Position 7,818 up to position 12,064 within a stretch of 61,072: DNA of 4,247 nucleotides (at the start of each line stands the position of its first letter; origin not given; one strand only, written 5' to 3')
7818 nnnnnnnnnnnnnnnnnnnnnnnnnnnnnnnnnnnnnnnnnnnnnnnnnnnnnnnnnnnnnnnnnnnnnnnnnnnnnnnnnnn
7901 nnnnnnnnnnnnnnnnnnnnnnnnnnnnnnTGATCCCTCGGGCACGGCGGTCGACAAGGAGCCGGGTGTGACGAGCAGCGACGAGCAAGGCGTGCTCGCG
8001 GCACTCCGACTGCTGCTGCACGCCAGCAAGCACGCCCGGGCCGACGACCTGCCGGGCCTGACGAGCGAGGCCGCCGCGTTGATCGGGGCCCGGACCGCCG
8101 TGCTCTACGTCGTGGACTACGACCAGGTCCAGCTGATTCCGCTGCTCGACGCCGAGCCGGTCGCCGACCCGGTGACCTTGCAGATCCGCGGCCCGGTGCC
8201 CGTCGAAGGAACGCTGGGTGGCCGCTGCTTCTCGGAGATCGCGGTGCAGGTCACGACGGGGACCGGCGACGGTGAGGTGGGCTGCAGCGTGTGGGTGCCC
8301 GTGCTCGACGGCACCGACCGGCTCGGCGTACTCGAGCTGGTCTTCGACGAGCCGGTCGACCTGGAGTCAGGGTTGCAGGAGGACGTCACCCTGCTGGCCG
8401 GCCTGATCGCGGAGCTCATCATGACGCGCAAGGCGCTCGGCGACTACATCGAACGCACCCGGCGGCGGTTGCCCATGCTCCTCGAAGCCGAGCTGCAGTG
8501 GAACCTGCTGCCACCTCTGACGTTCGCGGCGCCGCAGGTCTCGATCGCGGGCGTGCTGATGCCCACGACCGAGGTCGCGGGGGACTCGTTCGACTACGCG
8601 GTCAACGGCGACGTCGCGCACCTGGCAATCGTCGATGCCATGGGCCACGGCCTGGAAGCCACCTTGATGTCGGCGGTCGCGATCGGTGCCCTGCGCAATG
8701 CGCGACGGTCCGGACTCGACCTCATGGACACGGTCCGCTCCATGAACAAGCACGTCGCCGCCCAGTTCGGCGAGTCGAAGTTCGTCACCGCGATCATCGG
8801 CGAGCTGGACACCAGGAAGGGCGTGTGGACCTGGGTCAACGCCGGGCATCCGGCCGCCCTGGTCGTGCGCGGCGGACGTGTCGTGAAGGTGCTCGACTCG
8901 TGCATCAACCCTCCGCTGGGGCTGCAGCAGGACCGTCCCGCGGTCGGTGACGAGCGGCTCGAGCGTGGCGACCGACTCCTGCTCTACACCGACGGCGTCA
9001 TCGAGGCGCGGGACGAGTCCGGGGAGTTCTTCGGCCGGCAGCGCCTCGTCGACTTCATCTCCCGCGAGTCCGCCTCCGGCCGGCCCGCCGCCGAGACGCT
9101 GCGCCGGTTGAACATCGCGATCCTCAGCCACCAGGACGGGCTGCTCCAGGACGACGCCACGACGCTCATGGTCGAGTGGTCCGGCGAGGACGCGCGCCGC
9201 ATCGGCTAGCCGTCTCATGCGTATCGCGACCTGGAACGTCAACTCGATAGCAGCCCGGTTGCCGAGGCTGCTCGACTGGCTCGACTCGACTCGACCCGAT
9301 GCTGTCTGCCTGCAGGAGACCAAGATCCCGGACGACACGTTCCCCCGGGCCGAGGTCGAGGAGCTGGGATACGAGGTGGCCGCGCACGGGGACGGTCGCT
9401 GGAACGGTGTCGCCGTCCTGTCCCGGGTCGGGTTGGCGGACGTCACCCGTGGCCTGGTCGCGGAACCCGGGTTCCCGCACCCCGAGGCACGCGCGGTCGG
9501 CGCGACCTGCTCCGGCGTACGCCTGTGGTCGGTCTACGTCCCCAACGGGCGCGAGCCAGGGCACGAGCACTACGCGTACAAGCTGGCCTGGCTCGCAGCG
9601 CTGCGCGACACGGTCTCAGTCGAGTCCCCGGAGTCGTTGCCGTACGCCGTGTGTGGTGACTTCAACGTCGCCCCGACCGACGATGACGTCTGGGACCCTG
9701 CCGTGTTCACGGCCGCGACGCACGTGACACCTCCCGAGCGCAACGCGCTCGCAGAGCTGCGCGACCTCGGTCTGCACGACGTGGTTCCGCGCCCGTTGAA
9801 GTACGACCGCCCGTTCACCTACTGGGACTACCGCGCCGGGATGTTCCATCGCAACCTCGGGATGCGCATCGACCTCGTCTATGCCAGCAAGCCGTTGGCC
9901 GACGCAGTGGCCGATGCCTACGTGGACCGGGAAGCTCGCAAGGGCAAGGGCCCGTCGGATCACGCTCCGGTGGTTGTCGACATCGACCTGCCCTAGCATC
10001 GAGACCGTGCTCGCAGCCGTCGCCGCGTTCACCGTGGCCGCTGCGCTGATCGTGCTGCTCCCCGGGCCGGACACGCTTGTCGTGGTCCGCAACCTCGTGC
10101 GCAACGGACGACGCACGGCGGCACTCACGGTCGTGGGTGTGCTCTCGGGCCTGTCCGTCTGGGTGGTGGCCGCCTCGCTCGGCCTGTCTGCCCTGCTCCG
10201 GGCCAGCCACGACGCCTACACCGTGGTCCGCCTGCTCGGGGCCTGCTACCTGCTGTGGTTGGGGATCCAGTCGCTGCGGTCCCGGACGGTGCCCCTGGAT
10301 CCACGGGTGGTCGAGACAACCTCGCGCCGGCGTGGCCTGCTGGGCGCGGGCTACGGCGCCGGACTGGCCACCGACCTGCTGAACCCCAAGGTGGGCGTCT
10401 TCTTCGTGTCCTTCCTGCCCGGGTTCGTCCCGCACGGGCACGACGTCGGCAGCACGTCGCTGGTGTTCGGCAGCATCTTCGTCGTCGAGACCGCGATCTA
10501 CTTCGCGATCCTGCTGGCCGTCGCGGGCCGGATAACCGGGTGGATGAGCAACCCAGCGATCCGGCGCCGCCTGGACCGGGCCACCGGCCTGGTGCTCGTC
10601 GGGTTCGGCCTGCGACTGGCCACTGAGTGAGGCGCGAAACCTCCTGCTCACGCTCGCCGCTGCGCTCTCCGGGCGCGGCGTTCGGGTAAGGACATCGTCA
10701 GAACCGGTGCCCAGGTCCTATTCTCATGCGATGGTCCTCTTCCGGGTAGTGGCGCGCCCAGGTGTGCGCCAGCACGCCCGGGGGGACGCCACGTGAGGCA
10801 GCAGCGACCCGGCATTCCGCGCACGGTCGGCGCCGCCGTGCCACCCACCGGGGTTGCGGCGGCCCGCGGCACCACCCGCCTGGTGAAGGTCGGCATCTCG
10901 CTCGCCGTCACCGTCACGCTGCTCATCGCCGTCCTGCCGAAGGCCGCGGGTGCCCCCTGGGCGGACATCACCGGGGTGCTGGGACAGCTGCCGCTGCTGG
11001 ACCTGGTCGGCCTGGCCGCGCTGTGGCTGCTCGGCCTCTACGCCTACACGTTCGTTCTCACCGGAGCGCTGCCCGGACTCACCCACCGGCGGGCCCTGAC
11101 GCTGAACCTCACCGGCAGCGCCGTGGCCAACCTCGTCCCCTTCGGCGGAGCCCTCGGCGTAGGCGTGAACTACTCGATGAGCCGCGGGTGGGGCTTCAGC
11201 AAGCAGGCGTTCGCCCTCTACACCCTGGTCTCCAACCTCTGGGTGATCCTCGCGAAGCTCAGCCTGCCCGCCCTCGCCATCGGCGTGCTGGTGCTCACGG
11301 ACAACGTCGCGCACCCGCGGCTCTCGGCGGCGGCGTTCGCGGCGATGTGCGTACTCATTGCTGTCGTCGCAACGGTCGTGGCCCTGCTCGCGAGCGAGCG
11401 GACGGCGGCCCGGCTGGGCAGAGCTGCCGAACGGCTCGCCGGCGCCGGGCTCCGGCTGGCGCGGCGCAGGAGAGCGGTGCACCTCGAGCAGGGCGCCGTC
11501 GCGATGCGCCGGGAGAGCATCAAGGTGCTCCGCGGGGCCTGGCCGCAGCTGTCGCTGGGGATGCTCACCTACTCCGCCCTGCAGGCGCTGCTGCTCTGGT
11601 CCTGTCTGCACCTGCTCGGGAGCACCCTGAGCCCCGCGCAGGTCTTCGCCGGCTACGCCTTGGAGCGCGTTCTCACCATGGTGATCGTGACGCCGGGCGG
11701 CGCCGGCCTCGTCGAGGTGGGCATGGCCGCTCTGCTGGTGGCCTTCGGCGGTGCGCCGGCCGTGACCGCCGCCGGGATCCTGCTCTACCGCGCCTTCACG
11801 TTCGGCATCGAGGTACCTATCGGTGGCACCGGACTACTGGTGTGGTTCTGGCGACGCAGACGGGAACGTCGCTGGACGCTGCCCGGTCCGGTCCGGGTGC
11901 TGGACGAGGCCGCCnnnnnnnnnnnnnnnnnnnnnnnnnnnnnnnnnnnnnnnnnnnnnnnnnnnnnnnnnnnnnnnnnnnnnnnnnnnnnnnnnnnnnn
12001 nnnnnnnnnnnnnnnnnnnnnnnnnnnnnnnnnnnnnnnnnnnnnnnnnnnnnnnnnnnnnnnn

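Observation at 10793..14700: Coupled four-gene operon resembling the first steps of GPI-anchor/mycothiol chemistry on a lipid: flippase-like protein, GT4, PIG-L deacetylase, AUR1-like inositol-phosphotransferase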

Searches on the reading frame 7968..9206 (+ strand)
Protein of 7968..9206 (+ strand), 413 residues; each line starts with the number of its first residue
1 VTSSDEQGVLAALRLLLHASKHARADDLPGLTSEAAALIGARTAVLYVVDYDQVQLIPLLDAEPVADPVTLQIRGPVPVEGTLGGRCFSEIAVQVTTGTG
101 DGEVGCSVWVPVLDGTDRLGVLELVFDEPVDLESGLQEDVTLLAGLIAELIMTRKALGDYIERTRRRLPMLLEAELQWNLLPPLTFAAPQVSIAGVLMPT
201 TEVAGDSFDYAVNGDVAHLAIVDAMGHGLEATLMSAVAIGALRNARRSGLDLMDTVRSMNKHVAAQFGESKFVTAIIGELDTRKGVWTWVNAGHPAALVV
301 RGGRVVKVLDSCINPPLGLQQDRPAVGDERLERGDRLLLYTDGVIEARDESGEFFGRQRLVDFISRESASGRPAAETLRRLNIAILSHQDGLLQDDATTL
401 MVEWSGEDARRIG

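Call 8: search_protein_families(library=pfam, proteins=[window:7968-9206:+], max_evalue=0.01)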
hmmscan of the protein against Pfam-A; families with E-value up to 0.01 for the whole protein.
window:7968-9206:+ (413 aa): 1 family
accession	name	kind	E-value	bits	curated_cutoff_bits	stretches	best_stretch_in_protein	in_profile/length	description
PF07228.17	SpoIIE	-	8.2e-45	153.5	25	1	217-404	5-191/192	Stage II sporulation protein E (SpoIIE)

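Call 9: search_protein_families(library=ncbifam, proteins=[window:7968-9206:+], max_evalue=0.01)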
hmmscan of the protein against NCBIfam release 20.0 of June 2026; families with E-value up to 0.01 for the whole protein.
window:7968-9206:+ (413 aa): 1 family
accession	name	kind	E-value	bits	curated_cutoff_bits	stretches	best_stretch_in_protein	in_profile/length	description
TIGR02865.1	spore_II_E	equivalog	3.9e-13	48.4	490.8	1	200-400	563-759/764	stage II sporulation protein E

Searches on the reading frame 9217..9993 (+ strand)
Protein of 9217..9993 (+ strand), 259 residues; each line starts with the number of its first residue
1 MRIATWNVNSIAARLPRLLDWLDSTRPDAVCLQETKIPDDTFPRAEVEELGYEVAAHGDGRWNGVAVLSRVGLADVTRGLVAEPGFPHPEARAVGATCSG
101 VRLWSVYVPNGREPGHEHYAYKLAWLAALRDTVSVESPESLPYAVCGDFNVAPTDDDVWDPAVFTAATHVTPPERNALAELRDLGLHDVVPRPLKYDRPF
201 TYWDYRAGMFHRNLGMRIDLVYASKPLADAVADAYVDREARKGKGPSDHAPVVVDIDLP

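Call 8: search_protein_families(library=pfam, proteins=[window:9217-9993:+], max_evalue=0.01)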
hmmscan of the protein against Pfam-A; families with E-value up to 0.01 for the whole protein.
window:9217-9993:+ (259 aa): 1 family
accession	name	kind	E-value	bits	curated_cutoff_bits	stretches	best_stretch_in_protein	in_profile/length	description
PF03372.29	Exo_endo_phos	-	1.7e-29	103.6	24.5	1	4-249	1-225/225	Endonuclease/Exonuclease/phosphatase family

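Call 9: search_protein_families(library=ncbifam, proteins=[window:9217-9993:+], max_evalue=0.01)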
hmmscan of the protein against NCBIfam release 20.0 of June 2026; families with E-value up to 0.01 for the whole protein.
window:9217-9993:+ (259 aa): 4 families
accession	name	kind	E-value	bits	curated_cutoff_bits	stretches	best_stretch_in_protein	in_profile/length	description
TIGR00633.1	xth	equivalog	3.1e-76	256.3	99.05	1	1-257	1-255/255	exodeoxyribonuclease III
TIGR00195.1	exoDNase_III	equivalog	3.9e-63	213.4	182.55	1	1-256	1-254/254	exodeoxyribonuclease III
NF008733.0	PRK11756.1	equivalog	4e-41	141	280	1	1-256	1-267/269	exodeoxyribonuclease III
NF010489.0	PRK13911.1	equivalog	9.3e-18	64.9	503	1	1-255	1-248/250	exodeoxyribonuclease III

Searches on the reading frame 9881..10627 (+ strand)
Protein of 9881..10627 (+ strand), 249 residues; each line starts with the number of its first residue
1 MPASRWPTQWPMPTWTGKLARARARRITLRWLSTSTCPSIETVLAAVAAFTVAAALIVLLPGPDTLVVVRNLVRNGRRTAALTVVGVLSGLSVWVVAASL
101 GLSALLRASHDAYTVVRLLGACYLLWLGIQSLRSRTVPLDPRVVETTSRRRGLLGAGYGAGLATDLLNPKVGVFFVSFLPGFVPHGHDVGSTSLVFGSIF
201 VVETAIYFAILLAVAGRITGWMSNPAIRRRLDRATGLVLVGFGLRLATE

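Call 8: search_protein_families(library=pfam, proteins=[window:9881-10627:+], max_evalue=0.01)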
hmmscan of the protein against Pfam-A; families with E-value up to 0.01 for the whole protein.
window:9881-10627:+ (249 aa): 1 family
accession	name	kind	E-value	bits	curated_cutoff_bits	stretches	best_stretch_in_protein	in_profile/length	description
PF01810.24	LysE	-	4.3e-38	131.2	25.6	1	57-248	3-191/193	LysE type translocator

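Call 9: search_protein_families(library=ncbifam, proteins=[window:9881-10627:+], max_evalue=0.01)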
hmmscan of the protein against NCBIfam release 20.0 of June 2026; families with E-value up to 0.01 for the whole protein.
window:9881-10627:+ (249 aa): 7 families
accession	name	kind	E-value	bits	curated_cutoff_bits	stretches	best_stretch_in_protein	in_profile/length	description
TIGR00949.1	2A76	subfamily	9.8e-39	133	183.95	1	61-246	2-185/185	homoserine/threonine efflux transporter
NF008201.0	PRK10958.1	equivalog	7.3e-29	100.8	165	1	47-248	10-209/212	leucine efflux protein LeuE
NF007812.0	PRK10520.1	equivalog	2e-24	86.3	209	1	48-248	7-202/206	homoserine/homoserine lactone efflux protein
NF007591.0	PRK10229.1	equivalog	4.6e-19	68.9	288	1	50-247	6-203/206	threonine export protein RhtC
TIGR00948.1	2a75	equivalog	3.3e-09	36.7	213.65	1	66-238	10-176/177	L-lysine exporter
NF007653.0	PRK10323.1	equivalog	0.0036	17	193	1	47-183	6-132/195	cysteine/O-acetylserine transporter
NF006801.0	PRK09304.1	equivalog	0.0037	16.8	298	1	49-247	8-199/211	arginine exporter ArgO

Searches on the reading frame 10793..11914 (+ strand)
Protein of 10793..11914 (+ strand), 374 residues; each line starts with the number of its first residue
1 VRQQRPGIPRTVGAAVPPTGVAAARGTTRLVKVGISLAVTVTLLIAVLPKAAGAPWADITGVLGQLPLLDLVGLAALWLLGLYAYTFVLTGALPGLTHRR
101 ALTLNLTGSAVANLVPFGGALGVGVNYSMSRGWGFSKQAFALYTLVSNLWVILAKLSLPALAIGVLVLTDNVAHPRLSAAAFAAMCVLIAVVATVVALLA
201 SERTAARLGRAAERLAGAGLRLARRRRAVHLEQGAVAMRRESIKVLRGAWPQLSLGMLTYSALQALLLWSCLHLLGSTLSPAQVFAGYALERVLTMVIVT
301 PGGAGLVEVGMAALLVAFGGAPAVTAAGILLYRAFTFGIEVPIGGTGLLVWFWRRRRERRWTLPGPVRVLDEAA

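Call 8: search_protein_families(library=pfam, proteins=[window:10793-11914:+], max_evalue=0.01)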
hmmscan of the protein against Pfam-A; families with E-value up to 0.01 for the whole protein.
window:10793-11914:+ (374 aa): 1 family
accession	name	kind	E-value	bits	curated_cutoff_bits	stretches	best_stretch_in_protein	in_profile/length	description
PF03706.18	LPG_synthase_TM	-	8.3e-18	65.3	33.4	1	36-339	4-297/302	Lysylphosphatidylglycerol synthase TM region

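Call 9: search_protein_families(library=ncbifam, proteins=[window:10793-11914:+], max_evalue=0.01)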
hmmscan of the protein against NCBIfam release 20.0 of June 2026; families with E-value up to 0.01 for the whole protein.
window:10793-11914:+ (374 aa): 2 families
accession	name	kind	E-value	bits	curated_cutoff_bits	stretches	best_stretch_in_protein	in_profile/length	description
NF033480.1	bifunc_MprF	equivalog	9.1e-14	50.7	600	2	254-366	200-314/841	bifunctional lysylphosphatidylglycerol flippase/synthetase MprF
TIGR00374.1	TIGR00374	subfamily_domain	6.3e-07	29.1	43.2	1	230-344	190-306/323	flippase-like domain-containing protein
